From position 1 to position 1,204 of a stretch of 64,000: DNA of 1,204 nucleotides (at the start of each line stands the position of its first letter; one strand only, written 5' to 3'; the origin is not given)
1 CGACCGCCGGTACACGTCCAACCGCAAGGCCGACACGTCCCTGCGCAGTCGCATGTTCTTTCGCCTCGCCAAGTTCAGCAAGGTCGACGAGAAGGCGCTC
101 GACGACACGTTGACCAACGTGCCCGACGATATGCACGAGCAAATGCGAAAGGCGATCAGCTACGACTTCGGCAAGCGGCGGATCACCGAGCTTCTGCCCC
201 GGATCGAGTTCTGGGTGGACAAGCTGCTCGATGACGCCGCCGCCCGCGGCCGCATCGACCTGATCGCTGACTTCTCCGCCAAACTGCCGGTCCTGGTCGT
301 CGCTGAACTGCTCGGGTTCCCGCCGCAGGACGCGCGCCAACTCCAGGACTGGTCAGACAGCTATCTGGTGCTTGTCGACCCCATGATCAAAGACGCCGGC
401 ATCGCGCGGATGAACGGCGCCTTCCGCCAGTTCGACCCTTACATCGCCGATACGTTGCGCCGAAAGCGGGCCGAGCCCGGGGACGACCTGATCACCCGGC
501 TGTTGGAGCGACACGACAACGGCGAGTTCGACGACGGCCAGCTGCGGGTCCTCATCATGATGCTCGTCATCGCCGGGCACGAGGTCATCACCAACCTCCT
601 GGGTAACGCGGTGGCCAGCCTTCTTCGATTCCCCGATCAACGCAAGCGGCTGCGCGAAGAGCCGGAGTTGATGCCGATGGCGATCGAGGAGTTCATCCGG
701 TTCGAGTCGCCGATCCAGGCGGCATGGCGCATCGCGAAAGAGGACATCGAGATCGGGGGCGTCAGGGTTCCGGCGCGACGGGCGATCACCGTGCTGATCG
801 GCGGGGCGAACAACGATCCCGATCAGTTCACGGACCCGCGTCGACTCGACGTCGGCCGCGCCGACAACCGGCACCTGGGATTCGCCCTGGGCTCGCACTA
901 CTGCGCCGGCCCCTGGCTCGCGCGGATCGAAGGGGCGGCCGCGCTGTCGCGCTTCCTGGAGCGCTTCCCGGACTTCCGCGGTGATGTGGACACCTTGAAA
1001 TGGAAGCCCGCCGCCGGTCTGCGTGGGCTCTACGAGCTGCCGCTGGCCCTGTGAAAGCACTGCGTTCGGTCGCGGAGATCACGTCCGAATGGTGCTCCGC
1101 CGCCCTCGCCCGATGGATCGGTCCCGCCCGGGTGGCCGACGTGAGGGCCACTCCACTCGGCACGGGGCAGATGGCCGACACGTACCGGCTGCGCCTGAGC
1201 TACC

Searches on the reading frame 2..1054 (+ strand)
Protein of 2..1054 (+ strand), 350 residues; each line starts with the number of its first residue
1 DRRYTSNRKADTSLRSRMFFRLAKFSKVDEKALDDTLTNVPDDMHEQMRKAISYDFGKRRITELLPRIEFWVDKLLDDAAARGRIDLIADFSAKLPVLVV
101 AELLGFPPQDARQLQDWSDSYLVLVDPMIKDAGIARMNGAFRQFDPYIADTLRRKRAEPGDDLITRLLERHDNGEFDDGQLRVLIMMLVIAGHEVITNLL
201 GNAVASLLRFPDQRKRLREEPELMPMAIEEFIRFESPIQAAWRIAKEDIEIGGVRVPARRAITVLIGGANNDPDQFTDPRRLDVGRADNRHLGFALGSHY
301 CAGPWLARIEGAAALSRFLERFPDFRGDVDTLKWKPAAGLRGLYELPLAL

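Call 46: search_protein_families(library=pfam, proteins=[window:2-1054:+], max_evalue=0.00001)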
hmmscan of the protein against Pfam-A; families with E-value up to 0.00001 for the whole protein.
window:2-1054:+ (350 aa): 1 family
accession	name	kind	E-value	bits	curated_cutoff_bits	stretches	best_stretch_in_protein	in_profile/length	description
PF00067.27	p450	-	4.9e-19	68.9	22.8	1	158-322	236-432/462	Cytochrome P450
